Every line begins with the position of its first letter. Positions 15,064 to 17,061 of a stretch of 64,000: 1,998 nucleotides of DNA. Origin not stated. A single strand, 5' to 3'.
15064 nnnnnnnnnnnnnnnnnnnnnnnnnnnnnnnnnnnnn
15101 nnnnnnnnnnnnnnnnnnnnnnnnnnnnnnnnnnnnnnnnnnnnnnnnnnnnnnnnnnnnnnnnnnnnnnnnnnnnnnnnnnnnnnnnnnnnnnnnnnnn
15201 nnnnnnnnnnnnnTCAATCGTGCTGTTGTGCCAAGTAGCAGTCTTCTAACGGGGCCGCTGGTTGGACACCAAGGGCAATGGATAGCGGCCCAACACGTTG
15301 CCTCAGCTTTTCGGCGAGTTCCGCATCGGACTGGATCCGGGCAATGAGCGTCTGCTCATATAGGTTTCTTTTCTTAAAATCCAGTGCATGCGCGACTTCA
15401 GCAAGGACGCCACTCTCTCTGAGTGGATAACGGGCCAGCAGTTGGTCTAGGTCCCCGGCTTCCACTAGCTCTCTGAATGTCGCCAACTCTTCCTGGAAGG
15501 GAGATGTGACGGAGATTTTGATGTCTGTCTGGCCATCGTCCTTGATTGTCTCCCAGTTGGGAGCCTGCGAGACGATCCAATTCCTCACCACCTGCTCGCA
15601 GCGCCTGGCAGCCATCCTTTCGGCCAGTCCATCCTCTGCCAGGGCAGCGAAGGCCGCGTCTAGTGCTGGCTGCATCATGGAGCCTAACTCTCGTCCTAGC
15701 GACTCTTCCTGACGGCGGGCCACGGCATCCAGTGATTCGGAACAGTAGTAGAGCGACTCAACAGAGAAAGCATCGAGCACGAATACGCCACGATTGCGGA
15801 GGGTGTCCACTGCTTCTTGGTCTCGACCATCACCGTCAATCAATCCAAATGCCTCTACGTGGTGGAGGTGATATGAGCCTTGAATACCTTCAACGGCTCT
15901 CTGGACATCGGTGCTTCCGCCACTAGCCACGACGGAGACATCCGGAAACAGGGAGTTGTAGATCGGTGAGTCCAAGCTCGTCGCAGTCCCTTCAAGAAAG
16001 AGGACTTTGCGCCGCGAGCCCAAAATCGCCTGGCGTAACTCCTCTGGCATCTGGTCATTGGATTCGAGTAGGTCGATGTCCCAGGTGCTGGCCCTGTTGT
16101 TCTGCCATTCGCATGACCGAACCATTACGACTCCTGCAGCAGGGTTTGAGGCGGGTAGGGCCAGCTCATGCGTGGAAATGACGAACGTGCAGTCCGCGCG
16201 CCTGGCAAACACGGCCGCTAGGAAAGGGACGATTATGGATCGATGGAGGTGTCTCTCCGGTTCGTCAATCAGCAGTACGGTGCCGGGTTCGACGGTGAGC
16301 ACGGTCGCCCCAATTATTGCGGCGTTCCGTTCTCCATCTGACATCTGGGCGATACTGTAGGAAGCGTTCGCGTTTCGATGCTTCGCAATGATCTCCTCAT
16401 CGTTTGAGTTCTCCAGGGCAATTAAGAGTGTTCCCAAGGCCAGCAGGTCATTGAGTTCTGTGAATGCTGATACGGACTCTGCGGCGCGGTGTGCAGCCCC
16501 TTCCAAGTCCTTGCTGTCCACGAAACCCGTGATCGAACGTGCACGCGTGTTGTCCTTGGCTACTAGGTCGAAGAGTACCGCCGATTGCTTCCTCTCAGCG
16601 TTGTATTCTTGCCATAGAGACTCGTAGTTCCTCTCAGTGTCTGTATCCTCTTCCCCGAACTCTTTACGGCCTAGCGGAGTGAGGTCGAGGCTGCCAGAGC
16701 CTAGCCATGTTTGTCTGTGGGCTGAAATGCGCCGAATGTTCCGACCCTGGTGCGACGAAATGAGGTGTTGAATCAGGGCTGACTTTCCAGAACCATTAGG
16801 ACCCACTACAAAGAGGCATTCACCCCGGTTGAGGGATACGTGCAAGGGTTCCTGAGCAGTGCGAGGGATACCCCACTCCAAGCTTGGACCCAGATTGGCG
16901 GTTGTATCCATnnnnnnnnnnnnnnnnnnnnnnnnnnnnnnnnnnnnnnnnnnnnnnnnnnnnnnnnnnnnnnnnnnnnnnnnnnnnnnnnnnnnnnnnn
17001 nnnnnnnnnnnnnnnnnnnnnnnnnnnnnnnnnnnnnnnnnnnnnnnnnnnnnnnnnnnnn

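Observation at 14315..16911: Fused ABC-ATPase/DUF4435-Toprim (OLD/PARIS-like) gene translationally coupled to a CPBP/Abi membrane protease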

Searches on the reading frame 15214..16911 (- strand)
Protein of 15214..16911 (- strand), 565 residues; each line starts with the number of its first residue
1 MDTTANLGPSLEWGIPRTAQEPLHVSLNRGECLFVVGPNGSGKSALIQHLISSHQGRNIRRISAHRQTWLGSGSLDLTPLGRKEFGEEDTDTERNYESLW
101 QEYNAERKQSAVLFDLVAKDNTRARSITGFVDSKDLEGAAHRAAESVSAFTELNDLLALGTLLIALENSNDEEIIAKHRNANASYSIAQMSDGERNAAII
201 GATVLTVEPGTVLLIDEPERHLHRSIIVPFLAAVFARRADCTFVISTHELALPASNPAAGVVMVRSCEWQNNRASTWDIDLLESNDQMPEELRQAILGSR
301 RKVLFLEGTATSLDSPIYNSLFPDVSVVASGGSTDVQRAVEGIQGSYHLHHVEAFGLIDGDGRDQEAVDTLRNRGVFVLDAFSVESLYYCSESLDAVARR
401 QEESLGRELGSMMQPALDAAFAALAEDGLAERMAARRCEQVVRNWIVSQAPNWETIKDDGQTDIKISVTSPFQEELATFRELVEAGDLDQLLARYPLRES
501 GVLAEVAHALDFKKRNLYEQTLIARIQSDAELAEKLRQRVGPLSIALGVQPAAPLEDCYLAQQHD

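Call 6: search_protein_families(library=pfam, proteins=[window:15214-16911:-], max_evalue=0.1)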
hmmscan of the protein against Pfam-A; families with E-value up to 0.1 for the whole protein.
window:15214-16911:- (565 aa): 21 families
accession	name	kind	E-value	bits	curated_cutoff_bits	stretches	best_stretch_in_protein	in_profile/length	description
PF13304.12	AAA_21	-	1.9e-14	54.9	27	1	34-251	3-301/304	AAA domain, putative AbiEii toxin, Type IV TA system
PF14491.11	DUF4435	-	1.5e-09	38.5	27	1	303-401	4-102/238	Protein of unknown function (DUF4435)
PF00005.33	ABC_tran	-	8.7e-09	36.5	25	1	23-218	4-135/137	ABC transporter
PF13191.12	AAA_16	-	5.3e-05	24.2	32.6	1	27-69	21-63/167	AAA ATPase domain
PF13175.12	AAA_15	-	0.00025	21.2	32.1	0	166-224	291-343/374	AAA ATPase domain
PF02463.25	SMC_N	-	0.00038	20.4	40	1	32-65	26-62/220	RecF/RecN/SMC N terminal domain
PF13401.12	AAA_22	-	0.0013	19.5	27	1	31-68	6-45/130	AAA domain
PF13238.12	AAA_18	-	0.0024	18.8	29.4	1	34-120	2-83/128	AAA domain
PF01637.24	ATPase_2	-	0.0031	17.8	33.2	1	28-61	18-51/225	ATPase domain predominantly from Archaea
PF13555.12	AAA_29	-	0.0057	16.8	27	1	26-47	18-39/61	P-loop containing region of AAA domain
PF13173.12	AAA_14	-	0.014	15.8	27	1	32-134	4-88/129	AAA domain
PF20030.5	bpMoxR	-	0.015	14.8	27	1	23-59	24-60/205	MoxR domain in the MoxR-vWA-beta-propeller ternary systems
PF05729.18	NACHT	-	0.021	15.1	26.7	0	33-53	3-23/167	NACHT domain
PF03193.22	RsgA_GTPase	-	0.024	14.9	30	1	23-66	100-141/174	RsgA GTPase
PF07728.20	AAA_5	-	0.045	14.2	22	0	33-68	2-37/139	AAA domain (dynein-related subfamily)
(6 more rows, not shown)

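Call 7: search_protein_families(library=padloc, proteins=[window:15214-16911:-], max_evalue=0.1)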
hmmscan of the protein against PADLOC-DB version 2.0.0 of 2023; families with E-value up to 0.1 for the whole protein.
window:15214-16911:- (565 aa): 76 families (the best 25 are shown)
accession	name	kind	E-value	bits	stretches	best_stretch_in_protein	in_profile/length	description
PDLC02982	AriAB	-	8.9e-59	197.6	2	178-539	207-559/570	-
PDLC02980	AriA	-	2.4e-14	52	2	155-250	202-300/304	-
PDLC04135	mad3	-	1.1e-11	42.9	2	156-252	230-326/374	mads_3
PDLC03878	NsnB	-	2.7e-11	41.8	2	176-248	201-276/345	-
PDLC02981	AriAB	-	7.8e-11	39.3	1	160-385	279-518/694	-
PDLC04140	mad8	-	1.9e-10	38.8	1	19-248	16-232/314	mads_8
PDLC04180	HEC-01A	-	1.2e-09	35.9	2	176-253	241-321/382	-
PDLC00283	PtuA1|PtuA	-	4.2e-09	34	1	97-248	193-339/448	AAA ATPase domain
PDLC02983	AriB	-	6.6e-09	34.2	1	300-401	1-103/236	-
PDLC04164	AriA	-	6.8e-09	33.7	1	34-250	31-233/253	-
PDLC00265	PtuA1|PtuA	-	2e-08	31.8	2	146-248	269-367/479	AAA ATPase domain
PDLC00308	PtuA1|PtuA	-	2.9e-08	31.1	1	147-263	240-359/449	AAA ATPase domain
PDLC04214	HEC-02A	-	3.6e-08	31.1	1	171-249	199-278/338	-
PDLC02335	AbiLi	-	6.4e-08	30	1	33-252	79-240/326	AbiLi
PDLC00285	PtuA1|PtuA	-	9.1e-08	29.7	1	165-248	238-325/432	AAA ATPase domain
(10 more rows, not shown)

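Call 8: search_protein_families(library=ncbifam, proteins=[window:15214-16911:-], max_evalue=0.1)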
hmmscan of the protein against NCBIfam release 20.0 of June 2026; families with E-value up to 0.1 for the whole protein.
window:15214-16911:- (565 aa): 95 families (the best 25 are shown)
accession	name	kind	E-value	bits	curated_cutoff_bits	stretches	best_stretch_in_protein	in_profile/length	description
NF000355.4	ribo_prot_ABC_F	equivalog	1e-09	37.8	380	2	22-62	331-370/499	ribosomal protection-like ABC-F family protein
TIGR03873.1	F420-0_ABC_ATP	hypoth_equivalog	2.3e-08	33.6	372.4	1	173-257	116-204/256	putative F420-0 ABC transporter ATP-binding protein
NF040873.1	AztA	equivalog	5.3e-07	29.4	220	1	21-51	9-39/191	zinc ABC transporter ATP-binding protein AztA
TIGR01166.1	cbiO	subfamily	6.3e-07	29.1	211.8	1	23-52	11-40/190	cobalt ABC transporter, ATP-binding protein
TIGR04521.1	ECF_ATPase_2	equivalog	6.8e-07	28.6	330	1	19-50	20-51/279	energy-coupling factor transporter ATPase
NF010068.0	PRK13548.1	equivalog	1.5e-06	27.5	261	1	23-54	24-55/261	heme ABC transporter ATP-binding protein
NF002981.0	PRK03695.1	equivalog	2.5e-06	27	281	1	21-50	17-46/253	vitamin B12 ABC transporter ATP-binding protein BtuD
TIGR02673.1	FtsE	equivalog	6.6e-06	26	264.85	1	19-53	17-51/214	cell division ATP-binding protein FtsE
TIGR02211.1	LolD_lipo_ex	equivalog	6.8e-06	25.8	307.75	0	23-50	24-51/221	lipoprotein-releasing ABC transporter ATP-binding protein LolD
TIGR02324.1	CP_lyasePhnL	equivalog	8.6e-06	25.4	256.3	1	15-70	19-74/224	phosphonate C-P lyase system protein PhnL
TIGR03771.1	anch_rpt_ABC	equivalog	9.8e-06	25.4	268.8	0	183-252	107-175/223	anchored repeat-type ABC transporter ATP-binding subunit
TIGR01189.1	ccmA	equivalog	1.7e-05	24.6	131.6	1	20-50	16-46/198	heme ABC exporter ATP-binding protein CcmA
NF010171.0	PRK13652.1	equivalog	2.3e-05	23.7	476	1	189-255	137-203/277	cobalt transporter ATP-binding subunit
TIGR02868.1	CydC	equivalog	2.5e-05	23.1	329.05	1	19-51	350-382/530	thiol reductant ABC exporter subunit CydC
NF050005.1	ABC_ATPase_Uup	equivalog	3.2e-05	22.3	900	1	23-55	338-370/636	ATP-binding cassette ATPase Uup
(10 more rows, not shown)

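Call 11: find_homologous_proteins(query=window:15214-16911:-)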
Query window:15214-16911:- (565 aa): 2936 proteins with E <= 0.001 among 8000 candidates; the best 120 are listed.
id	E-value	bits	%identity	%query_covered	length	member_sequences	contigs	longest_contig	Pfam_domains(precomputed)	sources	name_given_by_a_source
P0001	0.0e+0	1163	94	99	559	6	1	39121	PF14491.12,PF00005.34,PF13304.13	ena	-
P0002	0.0e+0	1057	86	99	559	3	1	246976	PF14491.12,PF00005.34,PF13304.13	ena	-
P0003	0.0e+0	1041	85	99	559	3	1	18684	PF14491.12,PF00005.34,PF13175.13,PF13304.13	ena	-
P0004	1.1e-296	1003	82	99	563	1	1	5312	PF14491.12,PF00005.34,PF13304.13,PF13191.13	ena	-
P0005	2.8e-294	995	80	99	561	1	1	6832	PF14491.12,PF00005.34,PF13304.13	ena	-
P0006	5.2e-289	978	79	99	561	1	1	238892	PF14491.12,PF00005.34,PF13175.13,PF13304.13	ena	-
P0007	1.9e-285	966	79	99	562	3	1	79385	PF14491.12,PF00005.34,PF13304.13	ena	-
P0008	3.5e-284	962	78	99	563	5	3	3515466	PF14491.12,PF00005.34,PF13175.13,PF13304.13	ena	-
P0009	2.2e-283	959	79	99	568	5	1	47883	PF14491.12,PF00005.34,PF13304.13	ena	-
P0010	3.1e-279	945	76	99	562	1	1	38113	PF14491.12,PF00005.34,PF13304.13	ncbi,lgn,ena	-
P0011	7.5e-279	944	76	99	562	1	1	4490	PF14491.12,PF00005.34,PF13304.13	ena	-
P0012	2.5e-277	939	76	98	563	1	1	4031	PF14491.12,PF00005.34,PF13304.13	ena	-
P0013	2.1e-273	926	75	99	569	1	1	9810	PF14491.12,PF00005.34,PF02463.26,PF13304.13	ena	-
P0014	4.3e-268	909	75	97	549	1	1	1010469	PF14491.12,PF00005.34,PF13304.13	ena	-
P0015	5.5e-268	908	74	97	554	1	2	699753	PF14491.12,PF00005.34,PF02463.26,PF13304.13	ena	-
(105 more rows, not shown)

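Call 14: find_related_loci(query=A1, collection=genome_contigs, flank=6000)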
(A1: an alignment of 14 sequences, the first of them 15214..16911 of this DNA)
Query A1 (565 aa) in genome_contigs; peptide patterns used: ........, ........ (x = any residue, [..] = any of these).
331 stretches matched a pattern; 211 encode a relative of the query (tblastn E <= 1e-3); the best 80 are kept; 80 distinct loci.
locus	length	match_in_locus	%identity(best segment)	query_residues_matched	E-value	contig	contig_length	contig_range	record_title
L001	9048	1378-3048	76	1-557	0e+0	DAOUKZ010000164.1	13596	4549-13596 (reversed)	MAG TPA_asm: Dehalococcoidia bacterium isolate S8_371 312411, whole genome shotgun sequence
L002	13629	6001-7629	60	11-553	0e+0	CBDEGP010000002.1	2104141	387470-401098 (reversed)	MAG: Dehalococcoidia bacterium isolate d5c63d68-82bf-4002-88ac-25e9112c7103 genome assembly, contig: contig_2, whole gen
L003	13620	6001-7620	58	11-547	0e+0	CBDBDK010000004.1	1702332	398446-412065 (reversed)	MAG: uncultured Candidatus Binatia bacterium isolate 2c216906-a703-41c5-82d5-ef5894461506 genome assembly, contig: conti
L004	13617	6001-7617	57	11-551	0e+0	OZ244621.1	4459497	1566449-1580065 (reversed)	MAG: uncultured Candidatus Binatia bacterium isolate 8f9fbfc1-36b4-40f3-a05a-ee2ffc03c637 genome assembly, chromosome: 1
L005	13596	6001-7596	59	11-544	0e+0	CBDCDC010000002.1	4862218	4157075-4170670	MAG: Candidatus Latescibacterota bacterium isolate a5674b02-4162-4bfe-8498-4cf7be1abab7 genome assembly, contig: contig_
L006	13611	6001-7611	55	11-547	0e+0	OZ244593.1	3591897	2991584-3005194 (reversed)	MAG: Chloroflexota bacterium isolate 88f3a034-1e95-44e9-9cba-3f5f03d74490 genome assembly, chromosome: 1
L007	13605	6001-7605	56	11-547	0e+0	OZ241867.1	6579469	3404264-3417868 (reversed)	MAG: Candidatus Latescibacterota bacterium isolate 402c3f40-99c9-4ff8-b352-fabea084b2f7 genome assembly, chromosome: 1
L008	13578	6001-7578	56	22-547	0e+0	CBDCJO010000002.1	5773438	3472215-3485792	MAG: Candidatus Latescibacterota bacterium isolate e8a457ff-d6c0-45dd-8553-2519624e1a5f genome assembly, contig: contig_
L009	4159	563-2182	54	11-550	0e+0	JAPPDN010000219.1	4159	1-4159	MAG: Candidatus Poribacteria bacterium isolate IRC4_bin_27 NODE_8768_length_4159_cov_4.19834, whole genome shotgun seque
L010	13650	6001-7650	71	8-557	0e+0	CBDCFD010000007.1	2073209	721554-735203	MAG: Dehalococcoidia bacterium isolate 00984b42-5fdc-41aa-b48b-cfc3a05d4d85 genome assembly, contig: contig_7, whole gen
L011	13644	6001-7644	52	10-554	0e+0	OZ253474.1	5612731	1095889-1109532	MAG: Caldilineaceae bacterium isolate 7c7c1193-bf75-4e40-864d-2741339ee042 genome assembly, chromosome: 1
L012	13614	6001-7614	54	15-551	0e+0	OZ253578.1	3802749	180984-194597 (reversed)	MAG: Chloroflexota bacterium isolate 48853afe-6264-4d68-b03e-03448b293cf5 genome assembly, chromosome: 1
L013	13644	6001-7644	53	11-554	0e+0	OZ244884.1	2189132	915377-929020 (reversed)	MAG: Nitrospirales bacterium isolate b0bdb081-a959-4647-96d4-40adf9d6ea11 genome assembly, chromosome: 1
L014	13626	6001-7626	52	8-550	0e+0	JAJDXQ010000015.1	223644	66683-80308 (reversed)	MAG: Caldilineaceae bacterium isolate jk18x27bins.44 k141_533005, whole genome shotgun sequence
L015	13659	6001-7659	52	1-547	0e+0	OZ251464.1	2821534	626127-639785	MAG: Alphaproteobacteria bacterium isolate 6f72c6ff-155a-453e-af39-75dfec601056 genome assembly, chromosome: 1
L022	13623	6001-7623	50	7-547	8e-177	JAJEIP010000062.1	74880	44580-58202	MAG: Candidatus Poribacteria bacterium isolate p16x65bins.2 k141_288119, whole genome shotgun sequence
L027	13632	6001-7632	51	6-547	6e-175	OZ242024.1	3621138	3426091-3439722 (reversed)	MAG: Dehalococcoidia bacterium isolate d43f8009-68d3-414f-887a-1f958e937587 genome assembly, chromosome: 1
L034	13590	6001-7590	49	15-544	4e-173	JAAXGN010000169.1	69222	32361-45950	MAG: Candidatus Poribacteria bacterium isolate Plut_88864 filtered_Plut_88864_genomic_contig_20097, whole genome shotgun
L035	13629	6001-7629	50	11-551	4e-171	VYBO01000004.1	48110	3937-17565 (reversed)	MAG: Acidimicrobiaceae bacterium isolate SB0673_bin_3 NODE_183_length_48110_cov_75.846717, whole genome shotgun sequence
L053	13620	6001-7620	51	11-548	2e-177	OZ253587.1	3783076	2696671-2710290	MAG: Chloroflexota bacterium isolate c48e1457-3bc6-4d91-b545-4e17b7aa62c7 genome assembly, chromosome: 1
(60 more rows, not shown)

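Call 17: find_encoding_contigs(protein=P0001, flank=8000, max_places=3)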
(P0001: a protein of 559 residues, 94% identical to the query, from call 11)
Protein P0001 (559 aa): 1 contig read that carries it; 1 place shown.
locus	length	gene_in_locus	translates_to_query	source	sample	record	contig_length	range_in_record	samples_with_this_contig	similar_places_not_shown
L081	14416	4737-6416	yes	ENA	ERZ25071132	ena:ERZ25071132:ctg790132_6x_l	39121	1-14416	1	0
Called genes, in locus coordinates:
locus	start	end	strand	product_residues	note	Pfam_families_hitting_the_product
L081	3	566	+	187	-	?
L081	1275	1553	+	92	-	-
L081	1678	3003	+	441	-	PF13701:DDE_Tnp_1_4, PF01609:DDE_Tnp_1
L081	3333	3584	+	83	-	-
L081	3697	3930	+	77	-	-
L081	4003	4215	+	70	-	-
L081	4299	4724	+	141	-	PF12728:HTH_17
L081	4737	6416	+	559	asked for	PF00005:ABC_tran, PF13304:AAA_21, PF14491:DUF4435 (weak)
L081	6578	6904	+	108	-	PF00239:Resolvase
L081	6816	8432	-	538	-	PF00239:Resolvase, PF07508:Recombinase, PF13408:Zn_ribbon_recom (weak)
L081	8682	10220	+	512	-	PF00665:rve, PF27155:Y4rL_C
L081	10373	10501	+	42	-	-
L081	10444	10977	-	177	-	-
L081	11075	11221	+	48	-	-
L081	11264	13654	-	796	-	-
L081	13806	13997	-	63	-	-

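Call 18: find_encoding_contigs(protein=P0002, flank=8000, max_places=3)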
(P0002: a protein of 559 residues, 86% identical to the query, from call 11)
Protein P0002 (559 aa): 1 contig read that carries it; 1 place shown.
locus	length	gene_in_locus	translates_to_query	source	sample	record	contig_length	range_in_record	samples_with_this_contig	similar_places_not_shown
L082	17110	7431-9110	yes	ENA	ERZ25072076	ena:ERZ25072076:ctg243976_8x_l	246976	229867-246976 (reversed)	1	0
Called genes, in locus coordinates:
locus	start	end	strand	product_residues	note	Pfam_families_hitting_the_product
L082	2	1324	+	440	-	?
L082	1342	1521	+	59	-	-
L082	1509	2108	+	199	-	-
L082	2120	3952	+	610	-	PF10412:TrwB_AAD_bind (faint)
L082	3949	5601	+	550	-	PF13814:Replic_Relax (weak)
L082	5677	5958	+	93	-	-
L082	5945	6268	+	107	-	-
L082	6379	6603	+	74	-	-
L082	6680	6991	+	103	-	PF18810:PBECR2 (weak)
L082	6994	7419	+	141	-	PF12728:HTH_17 (weak)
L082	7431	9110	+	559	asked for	PF00005:ABC_tran, PF13304:AAA_21, PF14491:DUF4435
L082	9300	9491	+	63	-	PF01402:RHH_1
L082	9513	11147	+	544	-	PF00239:Resolvase, PF07508:Recombinase, PF13408:Zn_ribbon_recom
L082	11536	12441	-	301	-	PF01609:DDE_Tnp_1, PF13701:DDE_Tnp_1_4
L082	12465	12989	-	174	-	PF01609:DDE_Tnp_1, PF13586:DDE_Tnp_1_2 (weak)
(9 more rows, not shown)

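Call 19: find_encoding_contigs(protein=P0003, flank=8000, max_places=3)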
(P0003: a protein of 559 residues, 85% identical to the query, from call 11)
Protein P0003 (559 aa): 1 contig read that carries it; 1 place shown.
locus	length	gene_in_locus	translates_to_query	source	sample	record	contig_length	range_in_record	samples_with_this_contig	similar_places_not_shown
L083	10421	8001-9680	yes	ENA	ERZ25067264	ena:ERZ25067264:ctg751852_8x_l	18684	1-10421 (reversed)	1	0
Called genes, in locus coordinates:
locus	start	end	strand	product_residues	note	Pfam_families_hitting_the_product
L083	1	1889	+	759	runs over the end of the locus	PF11130:TraC_F_IV, PF01935:DUF87 (faint), PF19044:P-loop_TraG, PF12846:AAA_10 (weak)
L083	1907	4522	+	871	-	PF10412:TrwB_AAD_bind (faint)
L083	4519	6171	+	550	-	PF13814:Replic_Relax (weak)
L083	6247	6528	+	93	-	-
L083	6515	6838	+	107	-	-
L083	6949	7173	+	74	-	-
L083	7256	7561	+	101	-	PF18810:PBECR2 (weak)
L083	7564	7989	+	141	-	PF12728:HTH_17 (weak)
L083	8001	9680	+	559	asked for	PF00005:ABC_tran, PF13175:AAA_15 (faint), PF13304:AAA_21, PF14491:DUF4435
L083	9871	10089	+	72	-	PF01402:RHH_1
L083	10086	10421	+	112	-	?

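Call 29: list_cluster_members(proteins=[P0001, window:15214-16911:-, P0121, P0122])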
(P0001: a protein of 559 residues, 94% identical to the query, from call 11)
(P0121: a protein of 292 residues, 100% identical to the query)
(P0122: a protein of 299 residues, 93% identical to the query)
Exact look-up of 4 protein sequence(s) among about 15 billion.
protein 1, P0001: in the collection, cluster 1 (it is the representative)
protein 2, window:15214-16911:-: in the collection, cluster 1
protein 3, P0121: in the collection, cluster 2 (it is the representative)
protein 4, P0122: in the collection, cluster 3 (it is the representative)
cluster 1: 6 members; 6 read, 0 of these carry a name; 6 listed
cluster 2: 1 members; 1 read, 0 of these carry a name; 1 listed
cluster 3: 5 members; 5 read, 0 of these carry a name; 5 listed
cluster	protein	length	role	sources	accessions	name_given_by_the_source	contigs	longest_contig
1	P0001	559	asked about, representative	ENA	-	-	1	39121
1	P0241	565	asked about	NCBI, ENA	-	-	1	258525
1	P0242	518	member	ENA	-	-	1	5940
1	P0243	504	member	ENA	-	-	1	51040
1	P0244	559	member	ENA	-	-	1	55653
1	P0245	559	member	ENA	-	-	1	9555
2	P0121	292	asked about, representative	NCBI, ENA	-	-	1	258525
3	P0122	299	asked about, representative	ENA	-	-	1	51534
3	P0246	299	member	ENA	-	-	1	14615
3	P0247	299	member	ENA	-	-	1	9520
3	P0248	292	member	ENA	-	-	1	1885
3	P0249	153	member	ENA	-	-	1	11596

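Call 30: find_encoding_contigs(protein=P0244, flank=6000, max_places=3)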
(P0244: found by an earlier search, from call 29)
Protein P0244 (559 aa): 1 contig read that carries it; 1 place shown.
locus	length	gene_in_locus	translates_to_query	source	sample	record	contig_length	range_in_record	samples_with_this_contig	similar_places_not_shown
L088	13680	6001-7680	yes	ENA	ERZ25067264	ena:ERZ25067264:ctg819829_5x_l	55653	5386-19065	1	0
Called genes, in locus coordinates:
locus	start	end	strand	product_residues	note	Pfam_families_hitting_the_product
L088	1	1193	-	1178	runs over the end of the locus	-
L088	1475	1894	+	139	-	-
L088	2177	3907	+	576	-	PF03235:GmrSD_N, PF07510:GmrSD_C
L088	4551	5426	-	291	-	PF01548:DEDD_Tnp_IS110, PF02371:Transposase_20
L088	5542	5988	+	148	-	PF12728:HTH_17 (weak)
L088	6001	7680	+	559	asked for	PF00005:ABC_tran, PF13304:AAA_21, PF14491:DUF4435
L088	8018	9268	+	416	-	PF00149:Metallophos, PF12850:Metallophos_2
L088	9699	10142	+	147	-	-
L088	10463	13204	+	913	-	-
